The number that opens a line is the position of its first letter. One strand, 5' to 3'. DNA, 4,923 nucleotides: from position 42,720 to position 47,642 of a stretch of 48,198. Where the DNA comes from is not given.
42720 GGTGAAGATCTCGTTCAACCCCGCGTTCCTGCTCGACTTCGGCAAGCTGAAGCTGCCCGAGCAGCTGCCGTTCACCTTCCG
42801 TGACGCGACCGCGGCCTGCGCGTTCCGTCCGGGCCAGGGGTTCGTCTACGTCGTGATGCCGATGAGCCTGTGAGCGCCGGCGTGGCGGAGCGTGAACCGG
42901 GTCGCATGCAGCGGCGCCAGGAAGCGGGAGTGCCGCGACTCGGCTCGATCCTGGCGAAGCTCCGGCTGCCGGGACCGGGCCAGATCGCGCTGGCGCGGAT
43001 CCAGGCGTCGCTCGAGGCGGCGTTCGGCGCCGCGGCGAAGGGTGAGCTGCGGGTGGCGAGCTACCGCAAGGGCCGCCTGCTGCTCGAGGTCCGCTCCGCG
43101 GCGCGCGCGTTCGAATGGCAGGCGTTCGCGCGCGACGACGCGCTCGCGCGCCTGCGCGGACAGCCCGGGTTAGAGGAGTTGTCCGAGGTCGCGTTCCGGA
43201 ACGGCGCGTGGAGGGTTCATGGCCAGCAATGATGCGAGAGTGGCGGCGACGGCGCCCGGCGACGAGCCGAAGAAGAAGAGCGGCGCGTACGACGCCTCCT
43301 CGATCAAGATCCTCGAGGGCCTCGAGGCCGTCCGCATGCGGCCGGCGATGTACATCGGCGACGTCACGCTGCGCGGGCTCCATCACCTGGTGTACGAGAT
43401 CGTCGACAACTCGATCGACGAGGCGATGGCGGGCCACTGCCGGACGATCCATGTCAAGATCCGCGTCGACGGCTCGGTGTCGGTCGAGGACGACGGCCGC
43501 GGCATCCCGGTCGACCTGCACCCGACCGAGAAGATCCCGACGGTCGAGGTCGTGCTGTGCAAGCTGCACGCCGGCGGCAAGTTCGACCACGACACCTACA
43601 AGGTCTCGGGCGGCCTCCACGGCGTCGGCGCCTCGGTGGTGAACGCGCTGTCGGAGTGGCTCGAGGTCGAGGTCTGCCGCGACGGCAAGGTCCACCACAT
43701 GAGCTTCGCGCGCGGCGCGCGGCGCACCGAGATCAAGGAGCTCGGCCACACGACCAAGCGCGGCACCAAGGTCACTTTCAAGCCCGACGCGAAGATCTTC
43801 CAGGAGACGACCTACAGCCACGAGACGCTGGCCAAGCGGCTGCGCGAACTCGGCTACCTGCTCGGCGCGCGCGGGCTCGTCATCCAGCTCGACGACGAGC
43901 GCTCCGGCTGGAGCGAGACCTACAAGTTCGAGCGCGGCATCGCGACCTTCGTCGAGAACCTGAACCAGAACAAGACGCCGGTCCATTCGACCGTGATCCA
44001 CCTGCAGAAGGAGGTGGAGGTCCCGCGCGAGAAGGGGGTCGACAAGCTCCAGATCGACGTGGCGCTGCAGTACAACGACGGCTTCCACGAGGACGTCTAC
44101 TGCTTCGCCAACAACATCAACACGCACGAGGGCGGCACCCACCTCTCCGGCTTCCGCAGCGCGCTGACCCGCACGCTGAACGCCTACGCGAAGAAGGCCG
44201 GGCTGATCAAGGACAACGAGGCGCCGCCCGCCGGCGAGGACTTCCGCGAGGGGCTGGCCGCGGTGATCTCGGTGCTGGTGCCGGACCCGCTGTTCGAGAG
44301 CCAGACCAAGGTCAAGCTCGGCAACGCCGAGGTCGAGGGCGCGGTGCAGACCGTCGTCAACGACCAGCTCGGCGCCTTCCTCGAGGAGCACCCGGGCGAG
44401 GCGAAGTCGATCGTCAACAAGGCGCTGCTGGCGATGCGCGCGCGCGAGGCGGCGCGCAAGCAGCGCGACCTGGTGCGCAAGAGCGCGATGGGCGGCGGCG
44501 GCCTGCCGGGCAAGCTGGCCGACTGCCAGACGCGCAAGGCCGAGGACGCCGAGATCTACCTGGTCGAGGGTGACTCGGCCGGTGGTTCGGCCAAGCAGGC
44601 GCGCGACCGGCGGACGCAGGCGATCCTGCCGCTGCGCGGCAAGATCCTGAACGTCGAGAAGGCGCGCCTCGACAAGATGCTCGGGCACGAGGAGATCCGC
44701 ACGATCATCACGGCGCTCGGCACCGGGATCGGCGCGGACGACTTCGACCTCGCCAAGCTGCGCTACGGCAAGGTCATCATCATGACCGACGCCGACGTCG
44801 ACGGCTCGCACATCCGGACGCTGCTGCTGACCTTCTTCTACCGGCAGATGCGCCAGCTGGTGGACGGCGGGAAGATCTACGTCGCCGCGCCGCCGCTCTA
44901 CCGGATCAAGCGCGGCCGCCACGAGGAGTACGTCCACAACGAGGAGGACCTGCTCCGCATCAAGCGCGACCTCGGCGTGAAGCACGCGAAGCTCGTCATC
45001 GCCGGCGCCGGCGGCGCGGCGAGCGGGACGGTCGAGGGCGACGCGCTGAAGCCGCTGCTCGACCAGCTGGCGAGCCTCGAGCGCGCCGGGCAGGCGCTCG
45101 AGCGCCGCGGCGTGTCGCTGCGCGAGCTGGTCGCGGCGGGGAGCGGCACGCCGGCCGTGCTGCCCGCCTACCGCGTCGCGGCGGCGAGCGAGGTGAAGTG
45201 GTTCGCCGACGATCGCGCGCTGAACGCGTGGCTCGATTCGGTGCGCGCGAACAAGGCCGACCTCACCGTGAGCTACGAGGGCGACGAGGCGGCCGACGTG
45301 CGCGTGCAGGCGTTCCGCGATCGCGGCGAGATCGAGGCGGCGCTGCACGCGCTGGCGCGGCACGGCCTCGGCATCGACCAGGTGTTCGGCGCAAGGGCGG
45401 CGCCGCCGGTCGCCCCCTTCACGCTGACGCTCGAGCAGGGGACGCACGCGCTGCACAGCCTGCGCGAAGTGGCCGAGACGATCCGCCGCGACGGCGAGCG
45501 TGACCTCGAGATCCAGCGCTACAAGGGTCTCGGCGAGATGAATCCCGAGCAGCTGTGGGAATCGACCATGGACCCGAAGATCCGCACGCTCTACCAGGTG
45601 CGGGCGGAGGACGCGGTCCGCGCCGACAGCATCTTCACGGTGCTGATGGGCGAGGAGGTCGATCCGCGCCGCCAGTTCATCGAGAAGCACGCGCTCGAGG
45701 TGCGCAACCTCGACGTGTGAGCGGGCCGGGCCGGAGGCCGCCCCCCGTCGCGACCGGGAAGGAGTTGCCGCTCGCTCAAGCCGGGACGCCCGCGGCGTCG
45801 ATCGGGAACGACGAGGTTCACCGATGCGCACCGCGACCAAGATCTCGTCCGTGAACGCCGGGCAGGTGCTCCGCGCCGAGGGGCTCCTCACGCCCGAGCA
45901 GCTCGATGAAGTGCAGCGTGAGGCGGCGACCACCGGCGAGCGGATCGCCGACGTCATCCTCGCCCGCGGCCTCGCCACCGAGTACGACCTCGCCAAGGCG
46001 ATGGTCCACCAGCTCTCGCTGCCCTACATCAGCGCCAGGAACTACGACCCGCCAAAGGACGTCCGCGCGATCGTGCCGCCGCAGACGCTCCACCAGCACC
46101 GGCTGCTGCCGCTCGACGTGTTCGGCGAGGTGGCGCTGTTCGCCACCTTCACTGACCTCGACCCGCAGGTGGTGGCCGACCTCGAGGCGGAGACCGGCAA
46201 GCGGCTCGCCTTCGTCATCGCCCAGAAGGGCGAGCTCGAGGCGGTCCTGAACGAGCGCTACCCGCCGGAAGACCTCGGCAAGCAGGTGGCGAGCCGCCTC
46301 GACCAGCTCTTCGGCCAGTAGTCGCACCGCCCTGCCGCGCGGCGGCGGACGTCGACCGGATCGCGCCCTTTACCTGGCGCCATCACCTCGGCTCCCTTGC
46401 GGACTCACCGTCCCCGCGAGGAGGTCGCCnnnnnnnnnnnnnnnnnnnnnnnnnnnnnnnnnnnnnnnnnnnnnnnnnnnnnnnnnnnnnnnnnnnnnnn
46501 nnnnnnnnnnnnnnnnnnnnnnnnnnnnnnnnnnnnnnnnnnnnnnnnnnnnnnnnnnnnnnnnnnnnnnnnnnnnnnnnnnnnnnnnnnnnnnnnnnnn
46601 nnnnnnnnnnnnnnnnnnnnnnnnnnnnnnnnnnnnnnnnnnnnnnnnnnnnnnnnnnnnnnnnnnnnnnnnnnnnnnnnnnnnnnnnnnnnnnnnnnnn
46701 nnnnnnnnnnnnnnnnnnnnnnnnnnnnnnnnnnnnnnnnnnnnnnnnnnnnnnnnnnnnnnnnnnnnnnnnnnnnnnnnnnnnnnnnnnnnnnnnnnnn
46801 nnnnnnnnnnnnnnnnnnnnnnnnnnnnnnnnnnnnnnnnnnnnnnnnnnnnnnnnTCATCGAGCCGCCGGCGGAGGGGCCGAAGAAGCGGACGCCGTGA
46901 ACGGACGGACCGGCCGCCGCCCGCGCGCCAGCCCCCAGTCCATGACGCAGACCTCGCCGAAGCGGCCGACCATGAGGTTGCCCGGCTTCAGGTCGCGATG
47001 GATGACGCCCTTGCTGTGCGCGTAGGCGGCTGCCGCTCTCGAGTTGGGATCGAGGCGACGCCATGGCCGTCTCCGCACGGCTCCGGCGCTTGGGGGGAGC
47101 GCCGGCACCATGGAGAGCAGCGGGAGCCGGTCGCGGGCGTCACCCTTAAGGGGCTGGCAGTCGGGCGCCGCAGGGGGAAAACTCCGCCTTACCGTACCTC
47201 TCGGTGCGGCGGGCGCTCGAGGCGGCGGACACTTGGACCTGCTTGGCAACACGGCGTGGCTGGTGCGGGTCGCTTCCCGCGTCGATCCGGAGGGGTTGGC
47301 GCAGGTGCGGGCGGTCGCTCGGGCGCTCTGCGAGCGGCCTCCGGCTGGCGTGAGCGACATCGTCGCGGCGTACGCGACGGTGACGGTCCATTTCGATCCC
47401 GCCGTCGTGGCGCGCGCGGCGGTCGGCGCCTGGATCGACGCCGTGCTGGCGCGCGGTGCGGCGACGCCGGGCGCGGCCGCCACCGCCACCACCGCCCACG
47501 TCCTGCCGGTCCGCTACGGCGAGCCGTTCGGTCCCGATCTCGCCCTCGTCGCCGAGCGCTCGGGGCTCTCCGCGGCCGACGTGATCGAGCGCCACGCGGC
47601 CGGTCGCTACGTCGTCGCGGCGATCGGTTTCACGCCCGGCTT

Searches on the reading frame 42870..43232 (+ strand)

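Call 37: search_protein_families(library=pfam, proteins=[window:42870-43232:+])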
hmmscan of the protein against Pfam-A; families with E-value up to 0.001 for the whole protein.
window:42870-43232:+ (120 aa): 1 family
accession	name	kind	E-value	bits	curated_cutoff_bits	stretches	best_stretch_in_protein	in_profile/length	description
PF05258.17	DciA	-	0.00014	22.4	24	1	38-107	19-87/89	Dna[CI] antecedent, DciA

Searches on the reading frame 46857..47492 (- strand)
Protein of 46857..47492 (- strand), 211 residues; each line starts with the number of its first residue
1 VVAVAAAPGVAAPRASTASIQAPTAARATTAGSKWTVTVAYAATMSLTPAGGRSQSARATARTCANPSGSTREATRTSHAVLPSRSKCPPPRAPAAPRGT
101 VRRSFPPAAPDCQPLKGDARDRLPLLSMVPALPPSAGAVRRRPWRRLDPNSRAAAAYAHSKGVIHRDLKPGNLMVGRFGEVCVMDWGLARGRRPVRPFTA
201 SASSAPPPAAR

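Call 84: search_protein_families(library=pfam, proteins=[window:46857-47492:-], max_evalue=0.0001)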
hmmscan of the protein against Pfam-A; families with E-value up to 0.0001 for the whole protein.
window:46857-47492:- (211 aa): 2 families
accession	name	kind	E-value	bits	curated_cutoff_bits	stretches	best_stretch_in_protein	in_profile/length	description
PF00069.31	Pkinase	-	1.6e-08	34.8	31.7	1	154-191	110-147/263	Protein kinase domain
PF01636.29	APH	-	1.6e-06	28.5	23.2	1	131-190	142-198/239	Phosphotransferase enzyme family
